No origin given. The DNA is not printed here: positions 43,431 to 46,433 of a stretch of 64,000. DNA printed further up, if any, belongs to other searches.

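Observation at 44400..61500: About 14 highly divergent 300-720-aa modules share a fixed order: aromatic/Gly beta-signature, LY(I/L)D(A/L)S turn, acidic D/A linker, then an amphipathic segment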

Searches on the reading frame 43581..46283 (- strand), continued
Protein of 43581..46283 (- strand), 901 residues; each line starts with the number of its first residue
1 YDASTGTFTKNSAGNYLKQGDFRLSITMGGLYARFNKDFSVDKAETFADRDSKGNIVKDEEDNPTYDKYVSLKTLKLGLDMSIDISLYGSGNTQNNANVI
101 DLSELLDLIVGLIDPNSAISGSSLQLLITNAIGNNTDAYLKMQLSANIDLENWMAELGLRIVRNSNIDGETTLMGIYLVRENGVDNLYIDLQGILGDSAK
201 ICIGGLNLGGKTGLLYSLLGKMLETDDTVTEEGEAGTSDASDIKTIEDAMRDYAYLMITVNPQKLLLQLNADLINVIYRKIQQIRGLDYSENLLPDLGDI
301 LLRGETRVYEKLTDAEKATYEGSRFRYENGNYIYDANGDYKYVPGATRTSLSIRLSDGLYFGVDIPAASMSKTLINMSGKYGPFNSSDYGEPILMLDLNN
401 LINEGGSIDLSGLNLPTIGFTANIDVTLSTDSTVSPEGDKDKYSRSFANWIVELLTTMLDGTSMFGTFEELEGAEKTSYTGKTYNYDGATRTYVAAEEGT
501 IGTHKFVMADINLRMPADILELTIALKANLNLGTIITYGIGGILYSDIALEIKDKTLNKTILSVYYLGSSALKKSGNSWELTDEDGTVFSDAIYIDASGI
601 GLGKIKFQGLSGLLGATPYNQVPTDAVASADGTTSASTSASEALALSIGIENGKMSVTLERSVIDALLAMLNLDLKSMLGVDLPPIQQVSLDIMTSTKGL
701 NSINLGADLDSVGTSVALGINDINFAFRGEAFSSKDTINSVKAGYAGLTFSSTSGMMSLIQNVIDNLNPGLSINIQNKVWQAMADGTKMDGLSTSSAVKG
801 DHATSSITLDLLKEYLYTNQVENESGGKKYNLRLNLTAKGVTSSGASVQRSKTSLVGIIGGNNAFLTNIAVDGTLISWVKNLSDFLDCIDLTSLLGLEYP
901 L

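Call 88: fold_search(model_id=the predicted structure, library=viral)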
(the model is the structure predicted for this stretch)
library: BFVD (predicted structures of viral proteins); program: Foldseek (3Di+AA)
matches with E <= 10: 724; with E <= 0.001: 2
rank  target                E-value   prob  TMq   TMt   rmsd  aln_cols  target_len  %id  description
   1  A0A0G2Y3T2            2.2e-04  0.20  0.08  0.07  38.4      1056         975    9  Chorein N-terminal domain-containing protein [Acanthamoeba polyphaga mimivirus Kroon]
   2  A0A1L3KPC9            3.8e-04  0.20  0.08  0.06  46.5      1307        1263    8  Uncharacterized protein [Hubei diptera virus 20]
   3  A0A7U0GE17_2          2.0e-03  0.03  0.04  0.03  69.5      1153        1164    9  (no name in the UniProt tables at hand)
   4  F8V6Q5                4.6e-03  0.20  0.07  0.10  34.3       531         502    8  Uncharacterized protein R713c [Acanthamoeba polyphaga mimivirus]
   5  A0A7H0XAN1            1.3e-02  0.54  0.06  0.13  24.5       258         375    8  (no name in the UniProt tables at hand)
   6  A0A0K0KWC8            1.5e-02  0.03  0.04  0.04  52.5       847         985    9  Uncharacterized protein [Prochlorococcus phage P-TIM68]
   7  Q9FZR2                1.6e-02  0.05  0.04  0.05  39.2       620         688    7  P81 [Mycoplasma phage P1]
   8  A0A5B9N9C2            1.7e-02  0.06  0.07  0.05  58.4      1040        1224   10  Hinge connector of long tail fiber distal connector [Aeromonas phage 4_4572]
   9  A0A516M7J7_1          1.9e-02  0.06  0.06  0.05  40.1       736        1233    9  (no name in the UniProt tables at hand)
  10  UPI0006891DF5         2.3e-02  0.08  0.04  0.08  43.2       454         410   12  (no name look-up for this kind of identifier)
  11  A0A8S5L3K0            2.6e-02  0.05  0.05  0.07  30.9       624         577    7  Maturation protein (Fragment) [ssRNA phage SRR6960799_3]
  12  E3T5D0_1              2.7e-02  0.04  0.06  0.07  32.4       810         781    8  DUF2341 domain-containing protein [Cafeteria roenbergensis virus (strain BV-PW1)]
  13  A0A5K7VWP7            2.9e-02  0.89  0.07  0.26  15.9       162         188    9  Movement protein [Persimmon polerovirus]
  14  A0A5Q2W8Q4            3.9e-02  0.08  0.05  0.06  27.3       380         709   10  (no name in the UniProt tables at hand)
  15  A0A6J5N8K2            3.9e-02  0.08  0.05  0.10  26.8       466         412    8  Tip attachment protein J [uncultured Caudovirales phage]
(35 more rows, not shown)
